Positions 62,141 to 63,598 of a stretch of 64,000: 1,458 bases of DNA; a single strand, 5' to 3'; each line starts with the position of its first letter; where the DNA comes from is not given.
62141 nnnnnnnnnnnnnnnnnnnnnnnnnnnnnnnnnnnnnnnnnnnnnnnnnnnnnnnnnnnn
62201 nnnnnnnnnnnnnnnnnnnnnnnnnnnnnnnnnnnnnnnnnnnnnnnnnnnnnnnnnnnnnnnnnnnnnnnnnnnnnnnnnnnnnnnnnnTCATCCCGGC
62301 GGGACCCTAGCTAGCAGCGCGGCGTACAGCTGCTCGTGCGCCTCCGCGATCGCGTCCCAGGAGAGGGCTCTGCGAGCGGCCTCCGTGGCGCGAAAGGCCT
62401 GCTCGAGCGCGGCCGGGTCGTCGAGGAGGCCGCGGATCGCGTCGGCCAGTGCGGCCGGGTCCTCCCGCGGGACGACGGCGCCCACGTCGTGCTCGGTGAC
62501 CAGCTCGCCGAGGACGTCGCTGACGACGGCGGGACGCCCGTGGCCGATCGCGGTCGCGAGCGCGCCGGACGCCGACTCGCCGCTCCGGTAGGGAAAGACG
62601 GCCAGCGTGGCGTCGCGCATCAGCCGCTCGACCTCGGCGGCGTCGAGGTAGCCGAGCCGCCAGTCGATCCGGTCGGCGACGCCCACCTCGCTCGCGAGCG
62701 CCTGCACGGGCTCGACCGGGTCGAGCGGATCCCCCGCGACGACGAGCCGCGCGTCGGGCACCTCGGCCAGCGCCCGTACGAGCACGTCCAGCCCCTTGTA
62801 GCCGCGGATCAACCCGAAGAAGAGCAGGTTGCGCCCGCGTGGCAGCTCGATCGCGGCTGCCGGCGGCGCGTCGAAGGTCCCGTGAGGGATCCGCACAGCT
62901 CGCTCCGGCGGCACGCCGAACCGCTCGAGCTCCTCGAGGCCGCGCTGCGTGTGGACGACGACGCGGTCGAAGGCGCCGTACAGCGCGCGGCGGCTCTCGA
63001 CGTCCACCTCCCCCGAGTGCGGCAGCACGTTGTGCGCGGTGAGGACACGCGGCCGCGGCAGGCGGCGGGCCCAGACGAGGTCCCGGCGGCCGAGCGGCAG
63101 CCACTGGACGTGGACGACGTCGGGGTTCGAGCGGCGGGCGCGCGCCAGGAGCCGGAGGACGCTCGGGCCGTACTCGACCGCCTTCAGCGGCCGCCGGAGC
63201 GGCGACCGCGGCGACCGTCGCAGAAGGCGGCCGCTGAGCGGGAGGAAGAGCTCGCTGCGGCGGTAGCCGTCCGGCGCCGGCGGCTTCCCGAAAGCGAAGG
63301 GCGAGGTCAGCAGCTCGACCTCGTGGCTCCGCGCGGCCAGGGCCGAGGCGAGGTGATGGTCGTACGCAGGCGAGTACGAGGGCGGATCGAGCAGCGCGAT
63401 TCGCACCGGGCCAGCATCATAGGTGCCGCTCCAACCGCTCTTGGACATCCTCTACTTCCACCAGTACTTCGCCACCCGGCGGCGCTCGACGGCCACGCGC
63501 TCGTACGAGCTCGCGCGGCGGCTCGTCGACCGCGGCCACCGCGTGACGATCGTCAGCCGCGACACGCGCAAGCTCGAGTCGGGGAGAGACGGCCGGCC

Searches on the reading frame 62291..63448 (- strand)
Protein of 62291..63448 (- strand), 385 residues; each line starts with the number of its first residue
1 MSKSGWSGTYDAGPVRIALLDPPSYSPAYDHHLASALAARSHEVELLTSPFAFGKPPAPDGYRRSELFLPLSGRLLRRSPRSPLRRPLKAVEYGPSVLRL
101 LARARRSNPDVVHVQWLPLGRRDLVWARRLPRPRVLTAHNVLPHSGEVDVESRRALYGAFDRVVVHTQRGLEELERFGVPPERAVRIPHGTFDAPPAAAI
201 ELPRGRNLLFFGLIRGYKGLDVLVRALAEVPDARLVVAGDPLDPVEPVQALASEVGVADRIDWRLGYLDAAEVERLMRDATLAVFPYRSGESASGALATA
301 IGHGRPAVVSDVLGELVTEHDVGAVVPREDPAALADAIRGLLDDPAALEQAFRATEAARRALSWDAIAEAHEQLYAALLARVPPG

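Call 7: search_protein_families(library=pfam, proteins=[window:62291-63448:-])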
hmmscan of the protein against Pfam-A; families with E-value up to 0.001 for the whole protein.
window:62291-63448:- (385 aa): 4 families
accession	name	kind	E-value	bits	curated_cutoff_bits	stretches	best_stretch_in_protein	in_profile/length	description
PF13692.12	Glyco_trans_1_4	-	7.8e-21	75.3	27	1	206-344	2-142/142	Glycosyl transferases group 1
PF13439.12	Glyco_transf_4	-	3.1e-17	63.5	28.5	1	31-190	9-165/170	Glycosyltransferase Family 4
PF00534.26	Glycos_transf_1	-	5.9e-16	58.9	26.4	1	208-359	18-170/172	Glycosyl transferases group 1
PF13579.12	Glyco_trans_4_4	-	7.1e-16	59.4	29.7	1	31-190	8-158/158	Glycosyl transferase 4-like domain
